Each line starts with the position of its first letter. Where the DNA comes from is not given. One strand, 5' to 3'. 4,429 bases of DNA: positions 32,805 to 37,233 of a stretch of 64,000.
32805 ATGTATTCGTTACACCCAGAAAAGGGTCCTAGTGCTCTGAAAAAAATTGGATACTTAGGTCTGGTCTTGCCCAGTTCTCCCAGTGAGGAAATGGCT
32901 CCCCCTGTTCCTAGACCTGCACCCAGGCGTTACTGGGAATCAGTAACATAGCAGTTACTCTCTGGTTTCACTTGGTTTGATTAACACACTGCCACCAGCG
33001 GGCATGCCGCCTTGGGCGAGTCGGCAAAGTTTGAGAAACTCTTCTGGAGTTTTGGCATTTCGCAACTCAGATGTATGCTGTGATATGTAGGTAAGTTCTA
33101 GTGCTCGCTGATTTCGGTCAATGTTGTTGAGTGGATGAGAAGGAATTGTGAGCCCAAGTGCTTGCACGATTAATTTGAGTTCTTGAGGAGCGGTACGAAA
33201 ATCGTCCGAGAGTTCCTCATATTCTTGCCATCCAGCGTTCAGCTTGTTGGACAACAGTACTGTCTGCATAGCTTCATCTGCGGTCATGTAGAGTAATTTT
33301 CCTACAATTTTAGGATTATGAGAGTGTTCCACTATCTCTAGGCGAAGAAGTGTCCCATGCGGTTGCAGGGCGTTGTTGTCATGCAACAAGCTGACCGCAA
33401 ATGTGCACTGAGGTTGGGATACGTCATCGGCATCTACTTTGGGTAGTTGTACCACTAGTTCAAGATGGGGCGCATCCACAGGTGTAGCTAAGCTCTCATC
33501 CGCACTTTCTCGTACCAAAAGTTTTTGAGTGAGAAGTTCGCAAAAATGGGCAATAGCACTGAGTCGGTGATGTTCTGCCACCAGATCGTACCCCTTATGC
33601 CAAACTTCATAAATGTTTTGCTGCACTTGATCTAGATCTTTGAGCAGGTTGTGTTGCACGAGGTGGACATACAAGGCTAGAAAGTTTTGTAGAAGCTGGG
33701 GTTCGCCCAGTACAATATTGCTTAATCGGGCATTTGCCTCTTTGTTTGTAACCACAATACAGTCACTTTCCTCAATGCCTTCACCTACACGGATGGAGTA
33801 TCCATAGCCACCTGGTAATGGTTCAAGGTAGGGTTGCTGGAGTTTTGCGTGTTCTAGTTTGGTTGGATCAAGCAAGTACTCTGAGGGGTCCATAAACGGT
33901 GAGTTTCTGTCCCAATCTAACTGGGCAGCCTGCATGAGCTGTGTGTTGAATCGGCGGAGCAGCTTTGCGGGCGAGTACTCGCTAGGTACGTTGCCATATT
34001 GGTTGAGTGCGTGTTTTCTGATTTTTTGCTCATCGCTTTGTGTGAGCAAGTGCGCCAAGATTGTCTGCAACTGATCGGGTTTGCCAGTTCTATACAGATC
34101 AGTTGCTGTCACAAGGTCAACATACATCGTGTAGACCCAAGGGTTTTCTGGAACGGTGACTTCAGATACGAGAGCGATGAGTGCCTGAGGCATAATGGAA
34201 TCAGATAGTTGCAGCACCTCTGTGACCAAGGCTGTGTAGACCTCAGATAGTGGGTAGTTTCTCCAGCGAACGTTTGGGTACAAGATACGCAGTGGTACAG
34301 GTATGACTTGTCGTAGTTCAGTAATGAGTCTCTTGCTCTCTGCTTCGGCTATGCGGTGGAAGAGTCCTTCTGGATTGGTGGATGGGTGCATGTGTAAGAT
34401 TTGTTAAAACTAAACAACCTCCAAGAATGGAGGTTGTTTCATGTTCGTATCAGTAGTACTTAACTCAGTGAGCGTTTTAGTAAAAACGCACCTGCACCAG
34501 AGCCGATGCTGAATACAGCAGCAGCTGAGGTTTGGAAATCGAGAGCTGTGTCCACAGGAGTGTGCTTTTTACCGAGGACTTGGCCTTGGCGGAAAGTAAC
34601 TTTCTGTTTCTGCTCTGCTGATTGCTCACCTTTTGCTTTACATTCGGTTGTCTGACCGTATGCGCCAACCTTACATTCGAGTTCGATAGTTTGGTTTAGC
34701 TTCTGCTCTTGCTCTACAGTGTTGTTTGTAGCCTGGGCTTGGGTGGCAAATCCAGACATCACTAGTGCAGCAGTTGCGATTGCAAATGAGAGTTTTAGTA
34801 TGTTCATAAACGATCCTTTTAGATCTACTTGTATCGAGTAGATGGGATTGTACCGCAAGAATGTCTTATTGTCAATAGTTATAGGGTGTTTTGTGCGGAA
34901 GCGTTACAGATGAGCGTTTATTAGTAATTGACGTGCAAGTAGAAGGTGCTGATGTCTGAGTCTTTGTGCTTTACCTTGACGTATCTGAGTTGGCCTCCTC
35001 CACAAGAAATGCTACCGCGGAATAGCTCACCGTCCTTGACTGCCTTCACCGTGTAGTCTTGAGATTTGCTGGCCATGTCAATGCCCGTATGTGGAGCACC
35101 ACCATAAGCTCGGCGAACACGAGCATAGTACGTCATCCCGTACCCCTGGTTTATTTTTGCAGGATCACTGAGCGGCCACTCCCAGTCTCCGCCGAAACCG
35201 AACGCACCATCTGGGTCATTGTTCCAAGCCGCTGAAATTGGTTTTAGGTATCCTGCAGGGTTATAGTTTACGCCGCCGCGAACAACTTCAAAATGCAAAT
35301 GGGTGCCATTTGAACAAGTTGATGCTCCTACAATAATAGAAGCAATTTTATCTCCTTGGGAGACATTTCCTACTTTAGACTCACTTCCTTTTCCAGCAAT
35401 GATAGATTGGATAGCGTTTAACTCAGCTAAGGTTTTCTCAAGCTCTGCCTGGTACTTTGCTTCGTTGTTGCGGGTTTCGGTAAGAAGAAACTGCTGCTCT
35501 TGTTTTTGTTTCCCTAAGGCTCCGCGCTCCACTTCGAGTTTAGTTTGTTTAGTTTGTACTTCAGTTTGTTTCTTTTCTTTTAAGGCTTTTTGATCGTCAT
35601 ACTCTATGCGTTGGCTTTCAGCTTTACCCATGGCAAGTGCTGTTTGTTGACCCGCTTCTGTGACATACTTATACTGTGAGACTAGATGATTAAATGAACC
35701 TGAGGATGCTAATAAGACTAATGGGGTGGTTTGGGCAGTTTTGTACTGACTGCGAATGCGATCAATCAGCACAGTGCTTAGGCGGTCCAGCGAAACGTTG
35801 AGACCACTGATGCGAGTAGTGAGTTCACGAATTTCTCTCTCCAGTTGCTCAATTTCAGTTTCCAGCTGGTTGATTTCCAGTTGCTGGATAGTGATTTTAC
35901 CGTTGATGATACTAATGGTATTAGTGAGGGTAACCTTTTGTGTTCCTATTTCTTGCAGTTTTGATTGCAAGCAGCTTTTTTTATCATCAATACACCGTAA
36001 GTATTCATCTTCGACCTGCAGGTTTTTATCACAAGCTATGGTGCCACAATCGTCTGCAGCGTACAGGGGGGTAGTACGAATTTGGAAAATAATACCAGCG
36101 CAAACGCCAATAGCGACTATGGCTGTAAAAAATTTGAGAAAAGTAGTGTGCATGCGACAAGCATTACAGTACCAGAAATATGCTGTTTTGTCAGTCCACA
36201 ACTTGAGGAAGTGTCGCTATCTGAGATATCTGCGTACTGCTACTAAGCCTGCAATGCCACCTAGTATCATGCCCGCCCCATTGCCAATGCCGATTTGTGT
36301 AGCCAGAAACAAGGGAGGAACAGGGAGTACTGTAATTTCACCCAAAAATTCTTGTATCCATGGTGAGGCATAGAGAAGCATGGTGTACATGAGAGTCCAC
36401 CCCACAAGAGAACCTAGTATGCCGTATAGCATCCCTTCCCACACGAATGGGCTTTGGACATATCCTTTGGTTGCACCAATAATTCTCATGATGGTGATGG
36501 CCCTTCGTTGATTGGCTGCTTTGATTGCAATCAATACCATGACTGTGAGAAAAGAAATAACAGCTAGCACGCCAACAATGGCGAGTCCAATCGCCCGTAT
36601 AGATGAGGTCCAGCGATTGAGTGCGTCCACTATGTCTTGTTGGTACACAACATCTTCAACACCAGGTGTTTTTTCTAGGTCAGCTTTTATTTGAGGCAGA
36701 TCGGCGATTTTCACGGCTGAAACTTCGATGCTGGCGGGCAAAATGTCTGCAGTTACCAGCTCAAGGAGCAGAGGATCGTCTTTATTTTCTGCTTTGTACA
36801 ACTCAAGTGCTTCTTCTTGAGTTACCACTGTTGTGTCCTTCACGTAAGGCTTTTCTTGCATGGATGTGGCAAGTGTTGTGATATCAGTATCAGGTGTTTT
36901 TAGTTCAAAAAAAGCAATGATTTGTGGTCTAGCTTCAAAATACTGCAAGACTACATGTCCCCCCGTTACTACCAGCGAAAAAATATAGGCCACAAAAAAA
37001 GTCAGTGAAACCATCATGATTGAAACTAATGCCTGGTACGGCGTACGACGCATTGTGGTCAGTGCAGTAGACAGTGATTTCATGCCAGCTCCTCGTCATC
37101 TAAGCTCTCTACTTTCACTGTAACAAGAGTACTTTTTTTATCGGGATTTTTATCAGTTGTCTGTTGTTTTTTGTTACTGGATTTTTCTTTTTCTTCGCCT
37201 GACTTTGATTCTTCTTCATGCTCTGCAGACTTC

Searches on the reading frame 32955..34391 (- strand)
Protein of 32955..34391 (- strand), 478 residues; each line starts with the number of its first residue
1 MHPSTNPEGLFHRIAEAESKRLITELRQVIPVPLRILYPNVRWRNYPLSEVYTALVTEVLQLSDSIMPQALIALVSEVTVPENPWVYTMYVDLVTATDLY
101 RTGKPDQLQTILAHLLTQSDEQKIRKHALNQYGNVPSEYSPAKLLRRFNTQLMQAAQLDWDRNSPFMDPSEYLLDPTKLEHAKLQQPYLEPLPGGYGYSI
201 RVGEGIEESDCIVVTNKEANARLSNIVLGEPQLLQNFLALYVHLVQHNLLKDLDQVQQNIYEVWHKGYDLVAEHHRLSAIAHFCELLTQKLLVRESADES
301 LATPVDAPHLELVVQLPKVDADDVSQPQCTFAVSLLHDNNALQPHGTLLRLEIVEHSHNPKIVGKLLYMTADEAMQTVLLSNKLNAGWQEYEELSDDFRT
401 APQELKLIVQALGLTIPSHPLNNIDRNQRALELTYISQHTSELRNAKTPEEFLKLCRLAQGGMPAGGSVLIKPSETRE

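Call 18: search_protein_families(library=pfam, proteins=[window:32955-34391:-], max_evalue=0.01)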
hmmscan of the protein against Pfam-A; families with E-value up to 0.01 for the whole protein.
window:32955-34391:- (478 aa): 0 families

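Call 20: find_encoding_contigs(protein=window:32955-34391:-, flank=10000, max_places=10)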
Protein window:32955-34391:- (478 aa): no gene with exactly this product is on record in the collection.

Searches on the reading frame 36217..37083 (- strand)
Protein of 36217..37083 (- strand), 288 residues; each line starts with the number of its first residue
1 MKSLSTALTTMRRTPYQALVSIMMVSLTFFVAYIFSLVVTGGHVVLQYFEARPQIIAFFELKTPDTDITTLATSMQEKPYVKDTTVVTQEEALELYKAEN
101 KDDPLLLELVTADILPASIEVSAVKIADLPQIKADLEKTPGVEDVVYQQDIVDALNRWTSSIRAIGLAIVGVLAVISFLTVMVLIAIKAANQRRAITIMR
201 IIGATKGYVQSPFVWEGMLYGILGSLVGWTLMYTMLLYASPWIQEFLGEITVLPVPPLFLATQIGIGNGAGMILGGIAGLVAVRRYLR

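Call 19: find_encoding_contigs(protein=window:36217-37083:-, flank=10000, max_places=10)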
Protein window:36217-37083:- (288 aa): no gene with exactly this product is on record in the collection.
